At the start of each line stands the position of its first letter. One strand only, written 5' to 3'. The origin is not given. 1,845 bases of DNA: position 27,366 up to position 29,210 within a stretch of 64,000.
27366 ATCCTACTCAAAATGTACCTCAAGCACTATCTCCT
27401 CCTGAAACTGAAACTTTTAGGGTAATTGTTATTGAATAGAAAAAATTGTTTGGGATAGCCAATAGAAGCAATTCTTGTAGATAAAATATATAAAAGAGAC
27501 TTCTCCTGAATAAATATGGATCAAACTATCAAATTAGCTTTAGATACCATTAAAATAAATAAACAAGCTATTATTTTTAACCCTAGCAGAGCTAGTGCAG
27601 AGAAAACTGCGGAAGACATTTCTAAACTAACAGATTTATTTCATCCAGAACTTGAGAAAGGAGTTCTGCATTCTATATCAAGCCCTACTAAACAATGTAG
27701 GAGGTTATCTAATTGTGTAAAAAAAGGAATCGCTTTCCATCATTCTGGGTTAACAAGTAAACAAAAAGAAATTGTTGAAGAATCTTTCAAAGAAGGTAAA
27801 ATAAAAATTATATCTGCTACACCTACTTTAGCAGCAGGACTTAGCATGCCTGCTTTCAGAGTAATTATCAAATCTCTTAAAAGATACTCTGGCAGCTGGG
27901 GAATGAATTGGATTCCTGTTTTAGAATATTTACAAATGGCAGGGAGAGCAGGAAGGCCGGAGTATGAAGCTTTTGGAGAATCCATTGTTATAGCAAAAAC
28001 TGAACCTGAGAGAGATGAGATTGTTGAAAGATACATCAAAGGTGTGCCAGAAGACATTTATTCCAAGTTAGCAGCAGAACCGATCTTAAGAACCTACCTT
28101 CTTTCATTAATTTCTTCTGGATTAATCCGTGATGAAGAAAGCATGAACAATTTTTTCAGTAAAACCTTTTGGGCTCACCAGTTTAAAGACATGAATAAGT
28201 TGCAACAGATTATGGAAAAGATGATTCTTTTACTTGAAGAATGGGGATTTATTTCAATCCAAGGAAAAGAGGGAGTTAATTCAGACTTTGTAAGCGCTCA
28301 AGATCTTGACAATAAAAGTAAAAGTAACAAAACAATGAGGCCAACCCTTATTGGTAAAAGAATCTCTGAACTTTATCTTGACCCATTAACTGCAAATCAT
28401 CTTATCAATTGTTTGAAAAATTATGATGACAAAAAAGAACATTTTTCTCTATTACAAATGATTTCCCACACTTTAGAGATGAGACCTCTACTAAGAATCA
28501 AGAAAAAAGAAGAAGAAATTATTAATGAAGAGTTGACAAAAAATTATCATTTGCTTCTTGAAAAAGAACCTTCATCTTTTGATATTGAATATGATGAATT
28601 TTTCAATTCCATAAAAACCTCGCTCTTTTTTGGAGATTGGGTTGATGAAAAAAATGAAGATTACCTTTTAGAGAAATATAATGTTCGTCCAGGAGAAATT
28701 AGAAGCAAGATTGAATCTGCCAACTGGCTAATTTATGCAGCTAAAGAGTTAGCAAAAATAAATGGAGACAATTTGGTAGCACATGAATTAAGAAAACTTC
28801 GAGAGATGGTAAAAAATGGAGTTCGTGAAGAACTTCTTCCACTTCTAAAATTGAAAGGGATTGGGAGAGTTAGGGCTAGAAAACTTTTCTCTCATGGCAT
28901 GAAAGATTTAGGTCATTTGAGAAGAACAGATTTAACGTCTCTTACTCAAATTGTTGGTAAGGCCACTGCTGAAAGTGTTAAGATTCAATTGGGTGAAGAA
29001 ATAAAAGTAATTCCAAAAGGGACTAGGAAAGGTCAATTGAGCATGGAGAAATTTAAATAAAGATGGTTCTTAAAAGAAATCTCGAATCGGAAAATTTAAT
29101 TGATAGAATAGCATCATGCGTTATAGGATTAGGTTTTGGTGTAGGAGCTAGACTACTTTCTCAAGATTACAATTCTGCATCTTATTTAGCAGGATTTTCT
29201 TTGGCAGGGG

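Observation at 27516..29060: Hel308/Ski2-like helicase gene encoding only the C-terminal two-thirds (no RecA1 ATPase domain)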

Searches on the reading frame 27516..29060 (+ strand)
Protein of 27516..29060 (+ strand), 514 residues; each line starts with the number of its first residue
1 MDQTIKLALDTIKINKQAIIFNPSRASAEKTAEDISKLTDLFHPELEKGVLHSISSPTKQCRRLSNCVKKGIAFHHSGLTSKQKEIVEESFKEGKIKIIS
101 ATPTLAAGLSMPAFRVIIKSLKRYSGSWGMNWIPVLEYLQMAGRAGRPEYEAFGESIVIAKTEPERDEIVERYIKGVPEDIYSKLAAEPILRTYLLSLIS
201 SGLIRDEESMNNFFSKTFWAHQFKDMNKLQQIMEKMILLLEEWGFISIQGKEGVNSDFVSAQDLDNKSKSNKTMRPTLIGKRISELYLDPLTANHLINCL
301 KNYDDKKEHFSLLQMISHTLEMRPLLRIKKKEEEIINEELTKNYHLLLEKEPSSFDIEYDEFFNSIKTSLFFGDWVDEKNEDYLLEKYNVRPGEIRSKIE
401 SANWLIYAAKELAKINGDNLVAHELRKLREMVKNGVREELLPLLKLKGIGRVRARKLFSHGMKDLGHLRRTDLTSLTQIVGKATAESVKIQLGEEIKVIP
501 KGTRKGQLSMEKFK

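Call 3: search_protein_families(library=pfam, proteins=[window:27516-29060:+], max_evalue=0.1)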
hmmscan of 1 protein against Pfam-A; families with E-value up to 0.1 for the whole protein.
window:27516-29060:+ (514 aa): 8 families
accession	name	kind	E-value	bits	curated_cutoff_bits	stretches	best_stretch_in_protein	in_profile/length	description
PF21280.2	Helicase_dom4_arc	-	8.7e-30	103.6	27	1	311-435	2-125/125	Archaeal helicase, domain 4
PF00271.37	Helicase_C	-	4.2e-11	43.5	23.5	1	63-148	33-109/110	Helicase conserved C-terminal domain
PF14520.12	HHH_5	-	1.4e-07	32.3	27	1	442-493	3-56/57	Helix-hairpin-helix domain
PF20470.4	HTH_61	-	8.1e-07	29.8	24.3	1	154-246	1-91/92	Helix-turn-helix domain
PF10391.15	DNA_pol_lambd_f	-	0.0016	18.7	29.8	1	447-477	7-40/51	Fingers domain of DNA polymerase lambda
PF00633.29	HHH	-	0.02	15.2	24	0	443-460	13-30/30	Helix-hairpin-helix motif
PF21999.2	IMS_HHH_1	-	0.029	15.3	27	1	446-486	3-43/53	DNA polymerase-iota, thumb domain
PF25453.1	DUF7898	-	0.033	15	27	0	439-501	2-64/80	Domain of unknown function (DUF7898)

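Call 4: search_solved_structures(query=window:27516-29057:+, show_alignments=2)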
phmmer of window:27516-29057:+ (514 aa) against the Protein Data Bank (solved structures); distinct sequences matched with E-value up to 0.001: 54.
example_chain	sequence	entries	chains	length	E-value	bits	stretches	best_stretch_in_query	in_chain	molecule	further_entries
2p6r_A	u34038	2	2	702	1.5e-82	281.1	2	11-246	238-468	afUHEL308 HELICASE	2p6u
9b15_A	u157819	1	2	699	1e-79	271.8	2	11-246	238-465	ATP-dependent DNA helicase Hel308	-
2zj2_A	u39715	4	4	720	1.1e-79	271.6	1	6-505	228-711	Putative ski2-type helicase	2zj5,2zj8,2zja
2va8_A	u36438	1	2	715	3.7e-71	243.5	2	3-226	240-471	SKI2-TYPE HELICASE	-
8alz_B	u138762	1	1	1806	8.9e-35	123.5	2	59-161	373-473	Activating signal cointegrator 1 complex subunit 3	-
7zpq_CA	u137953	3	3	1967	3.2e-33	118.4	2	7-219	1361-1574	SLH1 isoform 1 | RQC trigger complex helicase SLH1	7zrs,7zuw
4f92_B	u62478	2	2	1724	3.5e-29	105.1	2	17-160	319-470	U5 small nuclear ribonucleoprotein 200 kDa helicase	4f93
6qdv_B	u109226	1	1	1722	3.5e-29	105.1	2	17-160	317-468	U5 small nuclear ribonucleoprotein 200 kDa helicase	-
4f91_B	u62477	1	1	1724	3.5e-29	105.1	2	17-160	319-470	U5 small nuclear ribonucleoprotein 200 kDa helicase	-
5urj_A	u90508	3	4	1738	3.6e-29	105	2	17-160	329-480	U5 small nuclear ribonucleoprotein 200 kDa helicase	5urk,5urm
4kit_B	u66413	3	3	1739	3.6e-29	105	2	17-160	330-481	U5 small nuclear ribonucleoprotein 200 kDa helicase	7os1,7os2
6s8q_B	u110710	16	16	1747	3.6e-29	105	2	17-160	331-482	U5 small nuclear ribonucleoprotein 200 kDa helicase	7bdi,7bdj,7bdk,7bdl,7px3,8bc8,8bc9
6s9i_B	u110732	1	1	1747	3.7e-29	105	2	17-160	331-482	U5 small nuclear ribonucleoprotein 200 kDa helicase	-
6s8o_B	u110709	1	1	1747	4.6e-29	104.7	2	17-160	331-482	U5 small nuclear ribonucleoprotein 200 kDa helicase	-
3jcr_C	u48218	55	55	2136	5.8e-29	104.4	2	17-160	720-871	hBrr2 | U5 small nuclear ribonucleoprotein 200 kDa helicase | Brr2, U5 small nuclear ribonucleoprotein 200 kDa helicase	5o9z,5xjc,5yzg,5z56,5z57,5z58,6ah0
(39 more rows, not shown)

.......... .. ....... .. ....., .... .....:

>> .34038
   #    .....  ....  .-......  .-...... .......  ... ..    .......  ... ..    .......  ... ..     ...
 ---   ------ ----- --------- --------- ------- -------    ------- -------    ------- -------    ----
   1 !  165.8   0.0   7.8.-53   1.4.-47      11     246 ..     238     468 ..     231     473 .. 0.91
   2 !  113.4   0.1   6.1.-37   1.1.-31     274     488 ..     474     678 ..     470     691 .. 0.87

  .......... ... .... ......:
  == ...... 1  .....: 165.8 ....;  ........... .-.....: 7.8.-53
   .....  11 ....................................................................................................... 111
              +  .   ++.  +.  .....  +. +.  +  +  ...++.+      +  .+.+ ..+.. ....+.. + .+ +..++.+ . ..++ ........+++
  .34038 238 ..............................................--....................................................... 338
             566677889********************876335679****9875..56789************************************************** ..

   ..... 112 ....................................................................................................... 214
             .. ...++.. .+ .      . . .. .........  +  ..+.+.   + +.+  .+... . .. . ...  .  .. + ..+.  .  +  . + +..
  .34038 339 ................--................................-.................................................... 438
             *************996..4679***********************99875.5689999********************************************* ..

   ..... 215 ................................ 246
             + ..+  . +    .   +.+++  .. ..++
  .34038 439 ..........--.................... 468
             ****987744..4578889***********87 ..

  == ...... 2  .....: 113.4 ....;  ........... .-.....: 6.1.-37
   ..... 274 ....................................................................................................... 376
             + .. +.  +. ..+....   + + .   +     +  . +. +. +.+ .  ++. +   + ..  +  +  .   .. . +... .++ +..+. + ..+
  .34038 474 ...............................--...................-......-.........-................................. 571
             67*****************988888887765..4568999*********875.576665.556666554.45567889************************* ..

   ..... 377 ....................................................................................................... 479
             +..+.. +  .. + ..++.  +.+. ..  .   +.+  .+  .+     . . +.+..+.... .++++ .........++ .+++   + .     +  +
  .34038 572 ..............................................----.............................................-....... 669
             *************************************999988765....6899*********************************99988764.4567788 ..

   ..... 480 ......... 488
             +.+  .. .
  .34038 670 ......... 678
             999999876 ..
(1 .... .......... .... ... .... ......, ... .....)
